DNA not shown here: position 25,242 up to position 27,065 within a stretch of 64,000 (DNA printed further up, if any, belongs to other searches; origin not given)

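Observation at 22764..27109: Tandem UbiD-family pair (one catalytically complete, one missing the Glu-x4-Glu motif) + methyltransferase + MarR, inserted in the liu cluster and lacking UbiX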

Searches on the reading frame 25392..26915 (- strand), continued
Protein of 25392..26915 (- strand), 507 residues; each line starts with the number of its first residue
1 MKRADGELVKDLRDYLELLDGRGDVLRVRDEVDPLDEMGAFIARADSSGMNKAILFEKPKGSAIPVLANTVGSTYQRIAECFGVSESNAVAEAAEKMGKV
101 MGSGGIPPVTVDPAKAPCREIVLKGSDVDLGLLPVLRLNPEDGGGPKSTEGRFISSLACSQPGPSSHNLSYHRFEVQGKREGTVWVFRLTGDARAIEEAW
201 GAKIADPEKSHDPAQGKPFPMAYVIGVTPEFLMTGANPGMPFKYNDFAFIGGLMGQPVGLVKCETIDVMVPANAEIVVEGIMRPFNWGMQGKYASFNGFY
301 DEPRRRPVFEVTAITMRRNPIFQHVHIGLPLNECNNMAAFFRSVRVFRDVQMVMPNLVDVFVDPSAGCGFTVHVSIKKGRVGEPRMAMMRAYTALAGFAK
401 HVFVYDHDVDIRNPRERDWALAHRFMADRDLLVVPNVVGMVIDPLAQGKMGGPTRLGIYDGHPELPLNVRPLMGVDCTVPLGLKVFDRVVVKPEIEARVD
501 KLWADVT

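Call 12: find_homologous_proteins(query=window:25392-26915:-, max_evalue=1e-10)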
Query window:25392-26915:- (507 aa): 1350 proteins with E <= 1e-10 among 8000 candidates; the best 120 are listed.
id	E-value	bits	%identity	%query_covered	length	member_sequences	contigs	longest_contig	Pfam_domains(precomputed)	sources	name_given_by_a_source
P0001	0.0e+0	1048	88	100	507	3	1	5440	PF20696.3,PF01977.23,PF20695.3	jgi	jgi:2,5-furandicarboxylate decarboxylase 1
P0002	2.0e-296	1001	85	100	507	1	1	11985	PF20696.3,PF01977.23,PF20695.3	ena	-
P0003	4.7e-296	1000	84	100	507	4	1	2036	PF20696.3,PF01977.23,PF20695.3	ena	-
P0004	1.1e-294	996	83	100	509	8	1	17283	PF20696.3,PF01977.23,PF20695.3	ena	-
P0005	3.6e-291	984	83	99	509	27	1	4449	PF20696.3,PF01977.23,PF20695.3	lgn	-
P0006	8.3e-266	900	76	99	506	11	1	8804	PF20696.3,PF01977.23,PF20695.3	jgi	jgi:UbiD family decarboxylase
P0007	1.9e-264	896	75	98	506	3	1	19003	PF20696.3,PF01977.23,PF20695.3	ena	-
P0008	3.3e-264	895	75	99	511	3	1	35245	PF20696.3,PF01977.23,PF20695.3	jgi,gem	-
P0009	2.3e-262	889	74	99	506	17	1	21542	PF20696.3,PF01977.23,PF20695.3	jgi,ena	-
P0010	2.9e-257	872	75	96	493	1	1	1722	PF20696.3,PF01977.23,PF20695.3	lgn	-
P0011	2.7e-255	866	74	97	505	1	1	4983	PF20696.3,PF01977.23,PF20695.3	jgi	jgi:2,5-furandicarboxylate decarboxylase 1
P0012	6.9e-253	858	74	96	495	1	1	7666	PF20696.3,PF01977.23,PF20695.3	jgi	jgi:UbiD family decarboxylase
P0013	2.3e-252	856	74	97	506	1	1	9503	PF20696.3,PF01977.23,PF20695.3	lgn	-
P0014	1.4e-251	853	71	97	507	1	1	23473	PF20696.3,PF01977.23,PF20695.3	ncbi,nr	ncbi:UbiD family decarboxylase [Acidobacteria bacterium AH-259-D05]|nr:UbiD family decarboxylase [Ac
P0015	1.1e-249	847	73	97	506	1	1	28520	PF20696.3,PF01977.23,PF20695.3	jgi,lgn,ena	-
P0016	5.9e-249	845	72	98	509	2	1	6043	PF20696.3,PF01977.23,PF20695.3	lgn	-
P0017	1.2e-248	844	70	97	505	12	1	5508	PF20696.3,PF01977.23,PF20695.3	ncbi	-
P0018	1.3e-247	840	71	97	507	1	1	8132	PF20696.3,PF01977.23,PF20695.3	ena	-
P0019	6.6e-247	838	71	98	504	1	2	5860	PF20696.3,PF01977.23,PF20695.3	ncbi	ncbi:MAG: UbiD family decarboxylase [Thermoanaerobaculia bacterium]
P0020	8.7e-245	831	71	97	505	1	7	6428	PF20696.3,PF01977.23,PF20695.3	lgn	-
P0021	2.6e-244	829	70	97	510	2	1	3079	PF20696.3,PF01977.23,PF20695.3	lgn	-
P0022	4.9e-242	822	71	97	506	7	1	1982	PF20696.3,PF01977.23,PF20695.3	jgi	jgi:UbiD family decarboxylase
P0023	1.0e-241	821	71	98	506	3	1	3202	PF20696.3,PF01977.23,PF20695.3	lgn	-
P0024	5.2e-240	815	68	98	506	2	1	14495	PF20696.3,PF01977.23,PF20695.3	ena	-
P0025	1.1e-238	811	69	97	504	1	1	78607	PF20696.3,PF01977.23,PF20695.3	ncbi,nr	ncbi:MAG: UbiD family decarboxylase [Gammaproteobacteria bacterium]|nr:UbiD family decarboxylase [Ga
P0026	4.8e-236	802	69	97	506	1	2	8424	PF20696.3,PF01977.23,PF20695.3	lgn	-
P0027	9.5e-236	801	68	98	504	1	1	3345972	PF20696.3,PF01977.23,PF20695.3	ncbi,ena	-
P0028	4.5e-235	799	69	97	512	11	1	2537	PF20696.3,PF01977.23,PF20695.3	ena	-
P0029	8.6e-235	798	68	98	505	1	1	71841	PF20696.3,PF01977.23,PF20695.3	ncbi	ncbi:MAG: UbiD family decarboxylase [Sphingomonadales bacterium]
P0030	3.4e-234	796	66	98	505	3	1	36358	PF20696.3,PF01977.23,PF20695.3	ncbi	-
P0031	3.5e-233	793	67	98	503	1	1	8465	PF20696.3,PF01977.23,PF20695.3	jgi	-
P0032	1.5e-231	787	66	98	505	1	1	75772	PF20696.3,PF01977.23,PF20695.3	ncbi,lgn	-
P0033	1.7e-231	787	63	98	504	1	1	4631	PF20696.3,PF01977.23,PF20695.3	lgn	-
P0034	2.6e-231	786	67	97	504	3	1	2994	PF20696.3,PF01977.23,PF20695.3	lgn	-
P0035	1.1e-230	784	67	98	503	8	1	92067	PF20696.3,PF01977.23,PF20695.3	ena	-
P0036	1.1e-230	784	66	98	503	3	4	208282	PF20696.3,PF01977.23,PF20695.3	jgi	jgi:4-hydroxy-3-polyprenylbenzoate decarboxylase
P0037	4.3e-230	782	65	98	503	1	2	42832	PF20696.3,PF01977.23,PF20695.3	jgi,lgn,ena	-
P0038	4.4e-230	782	67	98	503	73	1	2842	PF20696.3,PF01977.23,PF20695.3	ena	-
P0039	4.7e-230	782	66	98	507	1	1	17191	PF20696.3,PF01977.23,PF20695.3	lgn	-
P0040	4.8e-230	782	67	98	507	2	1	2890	PF20696.3,PF01977.23,PF20695.3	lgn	-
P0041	6.6e-230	782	67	98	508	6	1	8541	PF20696.3,PF01977.23,PF20695.3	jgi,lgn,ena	jgi:4-hydroxy-3-polyprenylbenzoate decarboxylase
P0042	9.6e-230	781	67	98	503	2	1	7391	PF20696.3,PF01977.23,PF20695.3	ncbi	-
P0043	2.8e-229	780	66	98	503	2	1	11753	PF20696.3,PF01977.23,PF20695.3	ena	-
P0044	3.6e-229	779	66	98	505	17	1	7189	PF20696.3,PF01977.23,PF20695.3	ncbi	-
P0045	3.8e-229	779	65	98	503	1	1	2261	PF20696.3,PF01977.23,PF20695.3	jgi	-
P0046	5.4e-228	776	66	97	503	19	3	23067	PF20696.3,PF01977.23,PF20695.3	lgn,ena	-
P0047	5.4e-228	776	67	97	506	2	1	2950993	PF20696.3,PF01977.23,PF20695.3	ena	-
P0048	7.3e-228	775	67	98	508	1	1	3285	PF20696.3,PF01977.23,PF20695.3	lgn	-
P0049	9.4e-228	775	65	98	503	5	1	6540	PF20696.3,PF01977.23,PF20695.3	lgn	-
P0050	1.2e-227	774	66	98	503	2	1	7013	PF20696.3,PF01977.23,PF20695.3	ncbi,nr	ncbi:MAG: UbiD family decarboxylase [Proteobacteria bacterium]|nr:UbiD family decarboxylase [Pseudom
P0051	4.0e-227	773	64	98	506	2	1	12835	PF20696.3,PF01977.23,PF20695.3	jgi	-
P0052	7.6e-227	772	66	98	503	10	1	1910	PF20696.3,PF01977.23,PF20695.3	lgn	-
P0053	1.0e-226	771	66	98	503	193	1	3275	PF20696.3,PF01977.23,PF20695.3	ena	-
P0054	3.5e-226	770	66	97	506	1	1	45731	PF20696.3,PF01977.23,PF20695.3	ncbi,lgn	ncbi:MAG: UbiD family decarboxylase [Parvularculaceae bacterium]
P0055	9.1e-226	768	64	97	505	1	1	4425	PF20696.3,PF01977.23,PF20695.3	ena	-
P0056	1.9e-225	767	66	98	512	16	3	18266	PF20696.3,PF01977.23,PF20695.3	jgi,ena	-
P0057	2.0e-225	767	66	97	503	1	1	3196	PF20696.3,PF01977.23,PF20695.3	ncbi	-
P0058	2.3e-225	767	65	98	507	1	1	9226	PF20696.3,PF01977.23,PF20695.3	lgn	-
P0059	8.6e-225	765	66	98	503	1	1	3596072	PF20696.3,PF01977.23,PF20695.3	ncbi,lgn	-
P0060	1.5e-224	764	63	98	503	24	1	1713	PF20696.3,PF01977.23,PF20695.3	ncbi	-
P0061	2.7e-224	763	63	98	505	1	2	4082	PF20696.3,PF01977.23,PF20695.3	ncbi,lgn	ncbi:MAG: UbiD family decarboxylase [Gammaproteobacteria bacterium]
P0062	4.1e-224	763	66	98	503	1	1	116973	PF20696.3,PF01977.23,PF20695.3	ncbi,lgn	-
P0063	4.1e-224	763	65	98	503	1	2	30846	PF20696.3,PF01977.23,PF20695.3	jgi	jgi:UbiD family decarboxylase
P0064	2.5e-223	760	66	98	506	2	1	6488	PF20696.3,PF01977.23,PF20695.3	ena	-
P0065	5.9e-223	759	64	98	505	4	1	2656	PF20696.3,PF01977.23,PF20695.3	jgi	-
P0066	1.7e-222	757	63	98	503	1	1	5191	PF20696.3,PF01977.23,PF20695.3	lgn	-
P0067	2.0e-222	757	66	97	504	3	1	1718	PF20696.3,PF01977.23,PF20695.3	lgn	-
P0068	3.5e-221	753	62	98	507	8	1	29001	PF20696.3,PF01977.23,PF20695.3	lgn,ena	-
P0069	5.4e-221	752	64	98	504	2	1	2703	PF20696.3,PF01977.23,PF20695.3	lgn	-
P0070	6.8e-221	752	65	97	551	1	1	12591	PF20696.3,PF01977.23,PF20695.3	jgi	-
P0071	1.1e-220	751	63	97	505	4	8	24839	PF20696.3,PF01977.23,PF20695.3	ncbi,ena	-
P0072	3.3e-220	750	63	98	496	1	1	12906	PF20696.3,PF01977.23,PF20695.3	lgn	-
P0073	2.7e-219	747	64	97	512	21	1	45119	PF20696.3,PF01977.23,PF20695.3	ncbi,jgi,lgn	-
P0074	2.9e-219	747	62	98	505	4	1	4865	PF20696.3,PF01977.23,PF20695.3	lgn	-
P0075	4.6e-219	746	100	64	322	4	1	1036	PF20696.3,PF01977.23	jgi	jgi:2,5-furandicarboxylate decarboxylase 1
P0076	6.3e-219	746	63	97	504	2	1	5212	PF20696.3,PF01977.23,PF20695.3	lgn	-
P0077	7.2e-219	745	63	97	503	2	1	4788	PF20696.3,PF01977.23,PF20695.3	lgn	-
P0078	1.1e-218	745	63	98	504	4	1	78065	PF20696.3,PF01977.23,PF20695.3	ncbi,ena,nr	ncbi:MAG: UbiD family decarboxylase [Proteobacteria bacterium]|nr:UbiD family decarboxylase [Pseudom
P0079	3.8e-218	743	63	97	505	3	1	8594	PF20696.3,PF01977.23,PF20695.3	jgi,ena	-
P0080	2.5e-217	740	63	98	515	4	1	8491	PF20696.3,PF01977.23,PF20695.3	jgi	jgi:UbiD family decarboxylase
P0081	2.7e-217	740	63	97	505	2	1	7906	PF20696.3,PF01977.23,PF20695.3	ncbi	-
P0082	4.4e-217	740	64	97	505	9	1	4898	PF20696.3,PF01977.23,PF20695.3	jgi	jgi:UbiD family decarboxylase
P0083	8.9e-217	739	63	97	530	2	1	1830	PF20696.3,PF01977.23,PF20695.3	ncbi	-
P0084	4.4e-216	736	62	98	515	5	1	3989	PF20696.3,PF01977.23,PF20695.3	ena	-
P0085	5.5e-216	736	63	97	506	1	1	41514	PF20696.3,PF01977.23,PF20695.3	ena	-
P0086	6.4e-216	736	63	98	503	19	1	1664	PF20696.3,PF01977.23,PF20695.3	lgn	-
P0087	7.0e-216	736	62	98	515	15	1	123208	PF20696.3,PF01977.23,PF20695.3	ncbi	-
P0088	1.3e-215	735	63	98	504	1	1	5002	PF20696.3,PF01977.23,PF20695.3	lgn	-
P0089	1.9e-215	734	62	98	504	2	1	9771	PF20696.3,PF01977.23,PF20695.3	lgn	-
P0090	3.3e-215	733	61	98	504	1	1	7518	PF20696.3,PF01977.23,PF20695.3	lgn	-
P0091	4.9e-215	733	63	97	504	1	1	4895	PF20696.3,PF01977.23,PF20695.3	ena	-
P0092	1.5e-214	731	63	98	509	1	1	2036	PF20696.3,PF01977.23,PF20695.3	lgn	-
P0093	3.3e-214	730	61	98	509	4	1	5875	PF20696.3,PF01977.23,PF20695.3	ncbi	-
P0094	4.0e-214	730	62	97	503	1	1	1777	PF20696.3,PF01977.23,PF20695.3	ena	-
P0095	6.5e-214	729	62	98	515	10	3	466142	PF20696.3,PF01977.23,PF20695.3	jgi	jgi:UbiD family decarboxylase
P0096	9.1e-214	729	63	98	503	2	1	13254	PF20696.3,PF01977.23,PF20695.3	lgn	-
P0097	2.6e-213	727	62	97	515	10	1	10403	PF20696.3,PF01977.23,PF20695.3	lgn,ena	-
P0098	5.3e-213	726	61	98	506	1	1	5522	PF20696.3,PF01977.23,PF20695.3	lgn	-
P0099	6.0e-212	723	62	98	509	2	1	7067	PF20696.3,PF01977.23,PF20695.3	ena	-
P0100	8.6e-212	722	61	99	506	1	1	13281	PF20696.3,PF01977.23,PF20695.3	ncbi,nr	ncbi:MAG: UbiD family decarboxylase [Proteobacteria bacterium]|nr:UbiD family decarboxylase [Pseudom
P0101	2.3e-211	721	61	97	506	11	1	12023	PF20696.3,PF01977.23,PF20695.3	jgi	jgi:4-hydroxy-3-polyprenylbenzoate decarboxylase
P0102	2.7e-210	717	61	98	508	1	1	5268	PF20696.3,PF01977.23,PF20695.3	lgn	-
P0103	3.5e-210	717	62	97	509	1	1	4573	PF20696.3,PF01977.23,PF20695.3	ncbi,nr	ncbi:MAG: UbiD family decarboxylase [Pseudomonadales bacterium]|nr:UbiD family decarboxylase [Pseudo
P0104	1.1e-209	715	60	98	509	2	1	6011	PF20696.3,PF01977.23,PF20695.3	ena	-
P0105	3.5e-207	707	61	98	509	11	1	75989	PF20696.3,PF01977.23,PF20695.3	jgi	-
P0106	2.6e-206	704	60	97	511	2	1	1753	PF20696.3,PF01977.23,PF20695.3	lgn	-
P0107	5.2e-206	703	59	100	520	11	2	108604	PF20696.3,PF01977.23,PF20695.3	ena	-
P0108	3.6e-205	700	60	98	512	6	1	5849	PF20696.3,PF01977.23,PF20695.3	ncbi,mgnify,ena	mgnify:CR=1 FL=1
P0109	1.1e-204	699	59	98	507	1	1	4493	PF20696.3,PF01977.23,PF20695.3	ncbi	-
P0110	1.1e-202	692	59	98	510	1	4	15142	PF20696.3,PF01977.23,PF20695.3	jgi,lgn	-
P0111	1.4e-202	692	59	98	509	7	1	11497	PF20696.3,PF01977.23,PF20695.3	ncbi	-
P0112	3.5e-202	690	59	97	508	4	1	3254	PF20696.3,PF01977.23,PF20695.3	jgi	jgi:2,5-furandicarboxylate decarboxylase 1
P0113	3.2e-201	687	62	92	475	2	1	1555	PF20696.3,PF01977.23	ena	-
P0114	8.0e-200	683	68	81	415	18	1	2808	PF20696.3,PF01977.23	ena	-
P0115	2.2e-196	671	59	98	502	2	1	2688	PF20696.3,PF01977.23,PF20695.3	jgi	jgi:4-hydroxy-3-polyprenylbenzoate decarboxylase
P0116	8.8e-192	656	57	98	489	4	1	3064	PF20696.3,PF01977.23,PF20695.3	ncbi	-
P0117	2.2e-189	648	58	97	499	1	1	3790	PF20696.3,PF01977.23,PF20695.3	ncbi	ncbi:MAG: UbiD family decarboxylase [Woeseiaceae bacterium]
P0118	1.3e-186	639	57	94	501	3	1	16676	PF20696.3,PF01977.23,PF20695.3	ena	-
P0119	4.8e-186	637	57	97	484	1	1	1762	PF20696.3,PF01977.23,PF20695.3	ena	-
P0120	1.3e-185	636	58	97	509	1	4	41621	PF20696.3,PF01977.23,PF20695.3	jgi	jgi:UbiD family decarboxylase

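Call 19: find_related_loci(query=A1, collection=genome_contigs, flank=8000)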
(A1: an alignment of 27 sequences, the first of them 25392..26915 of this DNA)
Query A1 (507 aa) in genome_contigs; peptide patterns used: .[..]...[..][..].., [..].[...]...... (x = any residue, [..] = any of these).
81 stretches matched a pattern; 49 encode a relative of the query (tblastn E <= 1e-3); 49 distinct loci.
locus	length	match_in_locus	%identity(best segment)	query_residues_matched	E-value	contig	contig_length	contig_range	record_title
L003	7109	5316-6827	84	1-507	0e+0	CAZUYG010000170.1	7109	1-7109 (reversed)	MAG TPA_asm: uncultured Candidatus Odyssella sp. isolate binchicken_co118_157 genome assembly, contig: NODE_13853_length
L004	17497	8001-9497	75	8-507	0e+0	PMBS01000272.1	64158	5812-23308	MAG: Myxococcales bacterium isolate fen_1144 73.20120700_E3M.35_contig_15216, whole genome shotgun sequence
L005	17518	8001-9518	71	2-503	0e+0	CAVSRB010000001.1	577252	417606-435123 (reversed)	MAG: uncultured Alphaproteobacteria bacterium isolate MFD05684.bin.2.206 genome assembly, contig: contig_29435, whole ge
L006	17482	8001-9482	69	11-504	0e+0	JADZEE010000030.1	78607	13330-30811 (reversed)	MAG: Gammaproteobacteria bacterium isolate SJ809 c_000000280602, whole genome shotgun sequence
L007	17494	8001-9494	68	10-507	0e+0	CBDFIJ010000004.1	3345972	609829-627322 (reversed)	MAG: Candidatus Multivoradales bacterium isolate d9cf5a85-037c-4724-bb86-9fb341b19480 genome assembly, contig: contig_4,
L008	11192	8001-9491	66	12-507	0e+0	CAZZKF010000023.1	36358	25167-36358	MAG TPA_asm: uncultured Alphaproteobacteria bacterium isolate SRP216583_co2_68 genome assembly, contig: NODE_595_length_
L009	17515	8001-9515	67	6-507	0e+0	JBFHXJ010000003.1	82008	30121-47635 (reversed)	MAG: Woeseiaceae bacterium isolate Mix_sand09.2021.07.Z.53 k141_64133_length_82008_cov_14.7757, whole genome shotgun seq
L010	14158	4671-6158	66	9-503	0e+0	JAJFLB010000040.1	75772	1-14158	MAG: Gammaproteobacteria bacterium isolate OFTM78 OFTM78_39, whole genome shotgun sequence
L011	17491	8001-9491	66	11-506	0e+0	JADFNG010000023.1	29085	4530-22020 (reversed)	MAG: Proteobacteria bacterium isolate B61T3L11 B61T3L11_NODE1140, whole genome shotgun sequence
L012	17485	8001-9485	66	10-503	0e+0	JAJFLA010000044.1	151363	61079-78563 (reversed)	MAG: Gammaproteobacteria bacterium isolate OFTM312 OFTM312_43, whole genome shotgun sequence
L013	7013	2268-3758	66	11-506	0e+0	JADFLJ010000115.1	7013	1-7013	MAG: Proteobacteria bacterium isolate B51T1L10 B51T1L10_NODE19014, whole genome shotgun sequence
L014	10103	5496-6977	66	11-503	0e+0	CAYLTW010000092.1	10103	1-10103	MAG TPA_asm: uncultured Woeseiaceae bacterium isolate binchicken_co121_127 genome assembly, contig: NODE_5348_length_101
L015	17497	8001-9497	66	9-506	0e+0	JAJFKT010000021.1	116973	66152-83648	MAG: Woeseiaceae bacterium isolate OFTM48 OFTM48_20, whole genome shotgun sequence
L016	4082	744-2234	63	11-506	0e+0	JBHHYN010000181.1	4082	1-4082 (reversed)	MAG: Gammaproteobacteria bacterium isolate Maj_2_bin.47 NODE_13973_length_4082_cov_9.385647, whole genome shotgun sequen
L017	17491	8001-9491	67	11-506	0e+0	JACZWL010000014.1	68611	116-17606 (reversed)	MAG: Proteobacteria bacterium isolate B20D1T2 B20D1T2_NODE68, whole genome shotgun sequence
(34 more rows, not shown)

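Call 32: find_encoding_contigs(protein=P0027, flank=10000, max_places=2)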
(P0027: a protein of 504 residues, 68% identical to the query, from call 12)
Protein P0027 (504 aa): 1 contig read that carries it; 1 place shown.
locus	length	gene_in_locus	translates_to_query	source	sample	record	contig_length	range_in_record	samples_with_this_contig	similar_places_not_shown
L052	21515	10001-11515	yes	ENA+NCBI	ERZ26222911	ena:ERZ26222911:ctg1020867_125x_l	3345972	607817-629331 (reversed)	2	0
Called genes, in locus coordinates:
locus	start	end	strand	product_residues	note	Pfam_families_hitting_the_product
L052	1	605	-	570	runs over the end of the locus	PF08245:Mur_ligase_M, PF02875:Mur_ligase_C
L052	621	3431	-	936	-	PF18921:Cyanophycin_syn, PF02786:CPSase_L_D2, PF08443:RimK, PF13549:ATP-grasp_5, PF02222:ATP-grasp, PF02955:GSH-S_ATP (weak), PF08245:Mur_ligase_M, PF02875:Mur_ligase_C, +2 more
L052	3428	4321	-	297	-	PF03575:Peptidase_S51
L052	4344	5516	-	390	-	PF07969:Amidohydro_3 (weak), PF01979:Amidohydro_1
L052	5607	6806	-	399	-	PF00872:Transposase_mut, PF10551:MULE (weak)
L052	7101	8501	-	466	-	PF00939:Na_sulph_symp, PF03600:CitMHS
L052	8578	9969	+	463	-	PF00501:AMP-binding, PF14535:AMP-binding_C_2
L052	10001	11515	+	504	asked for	PF20695:UbiD_N, PF01977:UbiD, PF20696:UbiD_C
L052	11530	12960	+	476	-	PF20695:UbiD_N, PF01977:UbiD, PF20696:UbiD_C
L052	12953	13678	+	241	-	PF01209:Ubie_methyltran (weak), PF13489:Methyltransf_23, PF07021:MetW, PF13847:Methyltransf_31, PF08241:Methyltransf_11, PF08242:Methyltransf_12, PF13649:Methyltransf_25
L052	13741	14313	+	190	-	PF02441:Flavoprotein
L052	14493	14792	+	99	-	-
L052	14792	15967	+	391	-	PF02566:OsmC (faint)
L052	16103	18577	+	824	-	PF07715:Plug, PF00593:TonB_dep_Rec_b-barrel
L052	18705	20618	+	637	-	PF02776:TPP_enzyme_N, PF00205:TPP_enzyme_M, PF02775:TPP_enzyme_C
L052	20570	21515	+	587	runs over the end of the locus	PF07519:Tannase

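Call 33: find_encoding_contigs(protein=P0025, flank=10000, max_places=2)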
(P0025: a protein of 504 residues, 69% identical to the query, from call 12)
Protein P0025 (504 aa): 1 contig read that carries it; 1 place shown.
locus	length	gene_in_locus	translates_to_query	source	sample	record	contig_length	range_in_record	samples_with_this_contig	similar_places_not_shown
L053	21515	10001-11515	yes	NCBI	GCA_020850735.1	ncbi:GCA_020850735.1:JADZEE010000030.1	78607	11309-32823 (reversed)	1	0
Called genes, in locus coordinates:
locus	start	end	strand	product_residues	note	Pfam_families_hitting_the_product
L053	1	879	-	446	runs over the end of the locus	PF00209:SNF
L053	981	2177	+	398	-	-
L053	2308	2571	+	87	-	-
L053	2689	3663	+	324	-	PF00753:Lactamase_B, PF19583:ODP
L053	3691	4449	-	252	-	PF01925:TauE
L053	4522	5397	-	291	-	-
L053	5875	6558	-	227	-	PF01656:CbiA, PF09140:MipZ (weak), PF10609:ParA, PF13614:AAA_31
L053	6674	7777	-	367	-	PF01266:DAO, PF13450:NAD_binding_8 (weak)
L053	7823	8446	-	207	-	PF00440:TetR_N, PF14246:TetR_C_7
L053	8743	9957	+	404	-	PF02566:OsmC (weak)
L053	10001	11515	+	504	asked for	PF20695:UbiD_N, PF01977:UbiD, PF20696:UbiD_C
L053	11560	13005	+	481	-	PF20695:UbiD_N, PF01977:UbiD, PF20696:UbiD_C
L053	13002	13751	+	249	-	PF01209:Ubie_methyltran, PF13489:Methyltransf_23, PF07021:MetW, PF13847:Methyltransf_31, PF08241:Methyltransf_11, PF08242:Methyltransf_12, PF13649:Methyltransf_25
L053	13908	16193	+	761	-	PF07715:Plug, PF00593:TonB_dep_Rec_b-barrel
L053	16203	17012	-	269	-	PF00106:adh_short, PF01370:Epimerase (weak), PF08659:KR, PF13561:adh_short_C2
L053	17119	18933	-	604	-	PF02776:TPP_enzyme_N, PF00205:TPP_enzyme_M, PF02775:TPP_enzyme_C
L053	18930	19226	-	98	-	-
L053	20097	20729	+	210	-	PF11161:DUF2944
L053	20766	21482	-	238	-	PF07298:NnrU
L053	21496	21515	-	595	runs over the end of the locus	PF02771:Acyl-CoA_dh_N, PF02770:Acyl-CoA_dh_M, PF00441:Acyl-CoA_dh_1, PF08028:Acyl-CoA_dh_2 (weak), PF22924:ACOX_C_alpha1 (weak), PF12806:Acyl-CoA_dh_C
